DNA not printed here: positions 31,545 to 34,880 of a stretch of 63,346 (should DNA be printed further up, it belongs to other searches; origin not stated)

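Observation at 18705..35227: A 16.5-kb, ten-gene colinear unit: marR, A6, cytochrome b, gamma, beta, A5, A4, A3, chaperone, cytochrome c fusion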

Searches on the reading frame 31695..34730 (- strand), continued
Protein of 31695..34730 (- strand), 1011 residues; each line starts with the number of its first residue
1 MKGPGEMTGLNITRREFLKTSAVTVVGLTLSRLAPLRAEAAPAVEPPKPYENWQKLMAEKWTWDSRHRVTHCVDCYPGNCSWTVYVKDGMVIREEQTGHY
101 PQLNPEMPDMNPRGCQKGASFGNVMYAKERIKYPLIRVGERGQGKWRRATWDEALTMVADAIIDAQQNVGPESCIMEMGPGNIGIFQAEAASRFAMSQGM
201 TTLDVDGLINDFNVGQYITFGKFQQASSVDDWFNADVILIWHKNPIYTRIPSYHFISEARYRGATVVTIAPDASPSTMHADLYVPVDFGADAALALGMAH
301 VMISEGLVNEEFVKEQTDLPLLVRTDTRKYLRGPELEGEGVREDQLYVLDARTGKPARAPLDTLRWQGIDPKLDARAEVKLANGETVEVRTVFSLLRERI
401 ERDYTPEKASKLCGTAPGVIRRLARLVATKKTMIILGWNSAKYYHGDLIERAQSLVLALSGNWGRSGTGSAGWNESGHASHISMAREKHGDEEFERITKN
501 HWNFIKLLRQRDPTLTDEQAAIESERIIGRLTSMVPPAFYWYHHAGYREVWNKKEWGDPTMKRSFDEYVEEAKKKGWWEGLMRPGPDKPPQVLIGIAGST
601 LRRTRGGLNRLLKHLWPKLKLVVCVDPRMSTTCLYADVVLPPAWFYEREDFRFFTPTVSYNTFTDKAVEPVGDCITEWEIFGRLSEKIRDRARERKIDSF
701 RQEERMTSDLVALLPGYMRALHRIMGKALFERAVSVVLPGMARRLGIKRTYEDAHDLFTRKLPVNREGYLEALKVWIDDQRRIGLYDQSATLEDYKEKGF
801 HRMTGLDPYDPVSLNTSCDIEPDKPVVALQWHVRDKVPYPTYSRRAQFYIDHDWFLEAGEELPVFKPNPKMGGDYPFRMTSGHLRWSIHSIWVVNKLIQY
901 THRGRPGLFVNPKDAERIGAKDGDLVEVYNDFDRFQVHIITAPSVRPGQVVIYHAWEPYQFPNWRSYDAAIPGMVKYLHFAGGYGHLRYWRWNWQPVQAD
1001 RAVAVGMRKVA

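Call 16: find_encoding_contigs(protein=P0003, flank=10000, max_places=2)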
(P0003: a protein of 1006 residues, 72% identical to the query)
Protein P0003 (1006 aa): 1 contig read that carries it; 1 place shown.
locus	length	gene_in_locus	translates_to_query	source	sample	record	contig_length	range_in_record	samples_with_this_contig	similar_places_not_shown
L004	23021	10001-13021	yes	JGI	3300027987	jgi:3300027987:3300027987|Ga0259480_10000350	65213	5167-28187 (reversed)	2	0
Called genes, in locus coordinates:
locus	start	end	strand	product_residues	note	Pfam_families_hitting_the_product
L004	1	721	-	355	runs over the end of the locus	PF21088:MS_channel_1st (weak), PF00924:MS_channel_2nd, PF21082:MS_channel_3rd (weak)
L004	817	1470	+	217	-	PF01814:Hemerythrin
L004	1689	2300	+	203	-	PF02557:VanY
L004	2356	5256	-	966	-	PF00384:Molybdopterin, PF01568:Molydop_binding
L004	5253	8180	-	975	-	PF00384:Molybdopterin, PF01568:Molydop_binding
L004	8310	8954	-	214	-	PF00440:TetR_N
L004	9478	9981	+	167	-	PF12802:MarR_2, PF01047:MarR (weak)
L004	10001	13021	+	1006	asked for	PF00384:Molybdopterin, PF01568:Molydop_binding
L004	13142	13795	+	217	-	PF09459:EB_dh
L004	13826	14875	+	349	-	PF12838:Fer4_7 (weak), PF13237:Fer4_10 (weak), PF13247:Fer4_11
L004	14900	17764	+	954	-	PF00384:Molybdopterin, PF01568:Molydop_binding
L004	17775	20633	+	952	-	PF00384:Molybdopterin, PF01568:Molydop_binding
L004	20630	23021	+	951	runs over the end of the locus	PF00384:Molybdopterin, PF01568:Molydop_binding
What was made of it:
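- It is absent from the otherwise syntenic L004 (call 16).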

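Call 17: find_encoding_contigs(protein=P0007, flank=10000, max_places=2)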
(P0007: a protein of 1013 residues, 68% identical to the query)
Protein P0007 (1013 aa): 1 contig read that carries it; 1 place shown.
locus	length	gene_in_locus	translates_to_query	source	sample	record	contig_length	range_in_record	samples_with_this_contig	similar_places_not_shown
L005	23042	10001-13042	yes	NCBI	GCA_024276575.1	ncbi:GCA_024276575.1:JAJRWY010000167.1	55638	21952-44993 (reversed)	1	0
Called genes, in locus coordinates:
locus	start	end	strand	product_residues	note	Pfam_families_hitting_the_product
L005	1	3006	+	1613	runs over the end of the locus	-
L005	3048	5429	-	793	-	PF02901:PFL-like, PF01228:Gly_radical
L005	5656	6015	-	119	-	PF12838:Fer4_7 (faint), PF14697:Fer4_21 (faint), PF00037:Fer4 (weak), PF12797:Fer4_2 (weak), PF12837:Fer4_6 (weak), PF13237:Fer4_10 (weak), PF13187:Fer4_9 (weak), PF13484:Fer4_16 (faint)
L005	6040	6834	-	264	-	PF14512:TM1586_NiRdase (faint), PF00881:Nitroreductase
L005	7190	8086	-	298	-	PF01545:Cation_efflux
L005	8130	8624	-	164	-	-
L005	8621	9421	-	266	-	PF00561:Abhydrolase_1, PF12146:Hydrolase_4, PF12697:Abhydrolase_6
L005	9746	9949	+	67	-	-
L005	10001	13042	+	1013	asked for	PF00384:Molybdopterin, PF01568:Molydop_binding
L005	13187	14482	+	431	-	PF00324:AA_permease, PF13520:AA_permease_2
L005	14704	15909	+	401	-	PF02515:CoA_transf_3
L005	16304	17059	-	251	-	PF03308:MeaB (faint), PF02492:cobW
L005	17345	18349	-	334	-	PF12838:Fer4_7 (faint), PF00037:Fer4 (faint), PF14697:Fer4_21 (weak)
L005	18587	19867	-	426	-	PF14697:Fer4_21 (faint), PF00037:Fer4 (faint), PF12837:Fer4_6 (faint), PF12838:Fer4_7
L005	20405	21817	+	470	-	PF00512:HisKA, PF02518:HATPase_c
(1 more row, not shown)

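Call 19: find_related_loci(query=A1, collection=genome_contigs, flank=10000)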
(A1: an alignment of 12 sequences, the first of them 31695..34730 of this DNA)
Query A1 (1011 aa) in genome_contigs; peptide patterns used: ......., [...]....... (x = any residue, [..] = any of these).
454 stretches matched a pattern; 229 encode a relative of the query (tblastn E <= 1e-3); the best 80 are kept; 78 distinct loci.
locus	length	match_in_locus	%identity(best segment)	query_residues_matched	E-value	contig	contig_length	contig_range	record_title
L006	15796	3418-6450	90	1-1010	0e+0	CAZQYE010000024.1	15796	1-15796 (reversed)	MAG TPA_asm: uncultured Myxococcales bacterium isolate SRP162660_co1_320 genome assembly, contig: NODE_2029_length_15796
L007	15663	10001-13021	82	5-1011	0e+0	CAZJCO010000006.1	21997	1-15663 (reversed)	MAG TPA_asm: uncultured Myxococcales bacterium isolate binchicken_co275_90 genome assembly, contig: NODE_2977_length_219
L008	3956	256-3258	74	13-1011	0e+0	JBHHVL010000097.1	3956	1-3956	MAG: Candidatus Binatia bacterium isolate S.4.sp2_bin.36 NODE_12088_length_3956_cov_6.587285, whole genome shotgun seque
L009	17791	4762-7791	74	7-1011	0e+0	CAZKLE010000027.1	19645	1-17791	MAG TPA_asm: uncultured Myxococcales bacterium isolate binchicken_co253_39 genome assembly, contig: NODE_1520_length_196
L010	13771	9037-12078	70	2-1011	0e+0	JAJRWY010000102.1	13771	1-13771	MAG: Candidatus Binatota bacterium isolate Dive96_bin2.95 k141_1381404, whole genome shotgun sequence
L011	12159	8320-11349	70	7-1011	0e+0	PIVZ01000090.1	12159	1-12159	MAG: bacterium isolate Glo_18 GloG15_CONTIG6633, whole genome shotgun sequence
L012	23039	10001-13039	68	6-1010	0e+0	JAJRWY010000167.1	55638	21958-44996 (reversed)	MAG: Candidatus Binatota bacterium isolate Dive96_bin2.95 k141_2180105, whole genome shotgun sequence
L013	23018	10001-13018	57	6-1010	0e+0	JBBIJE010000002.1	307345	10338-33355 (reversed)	MAG: Myxococcales bacterium isolate SIF170217_bin_155 NODE_23_length_307345_cov_20.193290, whole genome shotgun sequence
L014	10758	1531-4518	59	10-1005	0e+0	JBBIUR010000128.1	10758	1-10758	MAG: Myxococcales bacterium isolate STF170223_bin_58 NODE_6264_length_10758_cov_3.943100, whole genome shotgun sequence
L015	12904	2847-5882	57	1-1010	0e+0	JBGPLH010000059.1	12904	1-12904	MAG: Thermodesulfobacteriota bacterium isolate OBJ_0618_7090110_267 k141_4493412_length_12904_cov_12.0000, whole genome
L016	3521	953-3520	55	7-863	0e+0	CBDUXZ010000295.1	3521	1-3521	MAG TPA_asm: uncultured bacterium isolate SRR22302371_concoct_58 genome assembly, contig: ERZ26661859.32618, whole genom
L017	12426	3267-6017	49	49-1010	0e+0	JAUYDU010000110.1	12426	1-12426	MAG: Chloroflexota bacterium isolate C20_metabat.bin.54_sub C20_k141_78158, whole genome shotgun sequence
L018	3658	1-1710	73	442-1011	0e+0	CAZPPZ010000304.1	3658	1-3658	MAG TPA_asm: uncultured Myxococcales bacterium isolate binchicken_co275_42 genome assembly, contig: NODE_53510_length_36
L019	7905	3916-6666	48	54-1010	0e+0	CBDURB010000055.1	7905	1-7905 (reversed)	MAG TPA_asm: uncultured bacterium isolate SRR22302374_concoct_75 genome assembly, contig: ERZ26661914.7362, whole genome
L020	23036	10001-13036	73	7-1011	0e+0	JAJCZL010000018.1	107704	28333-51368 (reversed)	MAG: Deltaproteobacteria bacterium isolate OFTM47 OFTM47_17, whole genome shotgun sequence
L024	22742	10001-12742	45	54-1011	0e+0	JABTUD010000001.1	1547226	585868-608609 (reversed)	MAG: Thermoflexaceae bacterium isolate H3_CFX4 seq001, whole genome shotgun sequence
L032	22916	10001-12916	51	12-1011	0e+0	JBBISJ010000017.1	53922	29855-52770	MAG: Chloroflexota bacterium isolate SLS170214_bin_370 NODE_292_length_53922_cov_8.104647, whole genome shotgun sequence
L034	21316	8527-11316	46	34-1011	0e+0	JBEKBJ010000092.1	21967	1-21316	MAG: Candidatus Binatia bacterium isolate SPRUCE 133 SPRUCE_133_92, whole genome shotgun sequence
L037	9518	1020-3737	45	59-1011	0e+0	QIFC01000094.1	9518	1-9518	MAG: Chloroflexi bacterium isolate SZUA-185 Ga0063294_10004263, whole genome shotgun sequence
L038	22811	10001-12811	45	31-1011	0e+0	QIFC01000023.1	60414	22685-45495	MAG: Chloroflexi bacterium isolate SZUA-185 Ga0063294_10000142, whole genome shotgun sequence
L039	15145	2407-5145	45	47-1005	0e+0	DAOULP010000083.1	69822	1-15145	MAG TPA_asm: Dehalococcoidia bacterium isolate W31_46 k127_167516, whole genome shotgun sequence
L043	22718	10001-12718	46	60-1011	0e+0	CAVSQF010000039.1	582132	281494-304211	MAG: uncultured delta proteobacterium isolate MFD01476.bin.1.163 genome assembly, contig: contig_27971, whole genome sho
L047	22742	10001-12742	45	52-1011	0e+0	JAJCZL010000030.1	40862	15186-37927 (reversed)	MAG: Deltaproteobacteria bacterium isolate OFTM47 OFTM47_29, whole genome shotgun sequence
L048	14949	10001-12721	46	53-1005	0e+0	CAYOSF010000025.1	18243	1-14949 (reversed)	MAG TPA_asm: uncultured Dehalococcoidia bacterium isolate SRP323688_co1_41 genome assembly, contig: NODE_5016_length_182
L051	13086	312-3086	44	44-1011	0e+0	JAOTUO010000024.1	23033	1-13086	MAG: Myxococcales bacterium isolate 13_May_SF_Bin102 13_May_SF_Bin102_scaffold_1448_c1, whole genome shotgun sequence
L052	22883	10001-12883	71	50-1010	0e+0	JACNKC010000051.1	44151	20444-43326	MAG: Proteobacteria bacterium isolate NIOZ-UU50 NIOZ-UU_NODE_814_length_44151_cov_10.3731, whole genome shotgun sequence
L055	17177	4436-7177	45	59-1011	0e+0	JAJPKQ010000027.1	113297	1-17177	MAG: bacterium isolate Centralia_MAG_91 k107_24666583, whole genome shotgun sequence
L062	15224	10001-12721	45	59-1011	0e+0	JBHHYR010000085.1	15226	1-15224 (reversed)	MAG: Candidatus Binatia bacterium isolate Maj_2_bin.38 NODE_2032_length_15226_cov_6.675433, whole genome shotgun sequenc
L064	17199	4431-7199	44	50-1011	0e+0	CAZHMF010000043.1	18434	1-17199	MAG TPA_asm: uncultured Anaerolineaceae bacterium isolate binchicken_co275_200 genome assembly, contig: NODE_4019_length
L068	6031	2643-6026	45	43-1011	0e+0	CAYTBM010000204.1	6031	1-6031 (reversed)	MAG TPA_asm: uncultured Anaerolineaceae bacterium isolate binchicken_co197_498 genome assembly, contig: NODE_26924_lengt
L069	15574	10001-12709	45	61-1011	0e+0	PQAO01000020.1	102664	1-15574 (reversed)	MAG: Dehalococcoidia bacterium isolate FeB_14 contig_1010, whole genome shotgun sequence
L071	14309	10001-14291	45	34-1011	0e+0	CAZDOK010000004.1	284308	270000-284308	MAG TPA_asm: uncultured Anaerolineaceae bacterium isolate SRP193661_co1_145 genome assembly, contig: NODE_21_length_2843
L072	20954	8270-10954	45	63-1005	0e+0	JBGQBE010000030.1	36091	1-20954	MAG: Dehalococcoidia bacterium isolate OBJ2_061818_130_14 k141_206189_length_36091_cov_14.5754, whole genome shotgun seq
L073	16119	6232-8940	45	61-1011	0e+0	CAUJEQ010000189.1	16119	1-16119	MAG: Chloroflexota bacterium isolate KLAP124 genome assembly, contig: KLAP124_139756, whole genome shotgun sequence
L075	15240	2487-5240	44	42-1011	0e+0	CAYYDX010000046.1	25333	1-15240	MAG TPA_asm: uncultured Anaerolineaceae bacterium isolate binchicken_co322_198 genome assembly, contig: NODE_2985_length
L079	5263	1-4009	43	34-1011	0e+0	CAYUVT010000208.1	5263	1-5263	MAG TPA_asm: uncultured Anaerolineaceae bacterium isolate SRP329715_co1_414 genome assembly, contig: NODE_24645_length_5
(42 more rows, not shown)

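Call 23: search_solved_structures(query=window:31695-34730:-, max_evalue=1e-20)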
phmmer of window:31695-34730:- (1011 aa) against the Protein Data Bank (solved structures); distinct sequences matched with E-value up to 1e-20: 15.
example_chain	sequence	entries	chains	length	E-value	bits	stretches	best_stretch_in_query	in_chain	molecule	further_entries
2ivf_A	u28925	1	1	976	1.7e-235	787.6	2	13-702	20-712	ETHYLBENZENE DEHYDROGENASE ALPHA-SUBUNIT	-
5e7o_A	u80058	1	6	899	1.8e-142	479.5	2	48-357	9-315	DMSO reductase family type II enzyme, molybdopterin subunit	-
4ydd_A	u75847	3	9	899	7.9e-142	477.4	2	48-357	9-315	DMSO reductase family type II enzyme, molybdopterin subunit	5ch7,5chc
1r27_A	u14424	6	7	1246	1.4e-64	221.7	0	140-329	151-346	Respiratory nitrate reductase 1 alpha chain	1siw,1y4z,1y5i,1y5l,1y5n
1q16_A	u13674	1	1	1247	1.4e-64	221.6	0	140-329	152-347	Respiratory nitrate reductase 1 alpha chain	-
3egw_A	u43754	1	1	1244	1.7e-64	221.4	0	141-329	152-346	Respiratory nitrate reductase 1 alpha chain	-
3ir7_A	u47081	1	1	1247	2.3e-64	221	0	140-329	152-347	Respiratory nitrate reductase 1 alpha chain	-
3ir6_A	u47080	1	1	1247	2.1e-63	217.8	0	140-329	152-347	Respiratory nitrate reductase 1 alpha chain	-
3ir5_A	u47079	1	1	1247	5.7e-63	216.4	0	140-329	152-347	Respiratory nitrate reductase 1 alpha chain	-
7b04_B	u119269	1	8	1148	2e-39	138.4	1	235-479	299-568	Nitrite oxidoreductase subunit A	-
2vpw_A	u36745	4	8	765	7.8e-28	100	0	108-317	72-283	THIOSULFATE REDUCTASE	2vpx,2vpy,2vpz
9t1s_L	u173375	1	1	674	1.4e-25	92.6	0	72-317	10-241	formate dehydrogenase (coenzyme F420)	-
1eu1_A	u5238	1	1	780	4.8e-25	90.8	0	123-316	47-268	DIMETHYL SULFOXIDE REDUCTASE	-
1aa6_A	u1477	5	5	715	5.1e-23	84.1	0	69-318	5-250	FORMATE DEHYDROGENASE H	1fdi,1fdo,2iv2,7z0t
7bkb_D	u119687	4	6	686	3.2e-21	78.1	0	69-317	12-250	Formate dehydrogenase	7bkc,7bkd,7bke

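Call 26: search_protein_families(library=ncbifam, proteins=[window:31695-34730:-], max_evalue=0.00001)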
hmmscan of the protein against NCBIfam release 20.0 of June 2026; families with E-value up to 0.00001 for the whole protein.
window:31695-34730:- (1011 aa): 22 families
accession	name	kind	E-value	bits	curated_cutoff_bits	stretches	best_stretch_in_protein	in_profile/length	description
TIGR03479.1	DMSO_red_II_alp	subfamily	1e-276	920.6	984.75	1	14-1007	1-912/913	molybdopterin-dependent oxidoreductase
NF042978.1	EthbenzDh_ebdA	equivalog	6.4e-246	818.6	2000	2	12-702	19-713/977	ethylbenzene dehydrogenase subunit alpha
TIGR01580.1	narG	equivalog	9.7e-77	258.6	1084.15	4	140-328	151-345/1235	nitrate reductase subunit alpha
TIGR02166.1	dmsA_ynfE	subfamily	1.3e-64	218.7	777.7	3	12-314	1-296/794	DMSO/selenate family reductase complex A subunit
TIGR01591.1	Fdh-alpha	equivalog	5.9e-46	156.8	666.25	2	72-317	3-238/672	formate dehydrogenase subunit alpha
NF011566.1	PRK14990.1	exception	3.4e-42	144.4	1600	1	8-314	10-316/814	dimethylsulfoxide reductase subunit A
NF041884.1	selenate_YnfF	exception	1.6e-37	128.9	1650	1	12-314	1-296/798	selenate/tellurate reductase subunit YnfF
NF041885.1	selenate_YnfE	exception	4.4e-37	127.3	1675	1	12-314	3-303/805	selenate/tellurate reductase subunit YnfE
NF012032.0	PRK15488.1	equivalog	7.8e-37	126.7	694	2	99-316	67-280/759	thiosulfate reductase PhsA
TIGR00509.1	bisC_fam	subfamily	3e-34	118.4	1017.55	3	91-317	7-259/772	molybdopterin guanine dinucleotide-containing S/N-oxide reductase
NF011682.0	PRK15102.1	equivalog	4.5e-32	111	909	3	399-477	326-405/829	trimethylamine-N-oxide reductase TorA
TIGR02164.1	torA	equivalog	1.7e-30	105.9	1465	3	874-936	675-739/824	trimethylamine-N-oxide reductase TorA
TIGR01553.1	formate-DH-alph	equivalog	5.1e-25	87.4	814.2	1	12-563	2-518/1009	formate dehydrogenase-N subunit alpha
NF041513.1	formate_DH_Act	exception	3.9e-23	81.2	1400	1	71-327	44-305/1067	formate dehydrogenase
NF047855.1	AssmNtatRedNasC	equivalog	6.1e-22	77.7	1100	1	96-318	43-264/708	assimilatory nitrate reductase catalytic subunit NasC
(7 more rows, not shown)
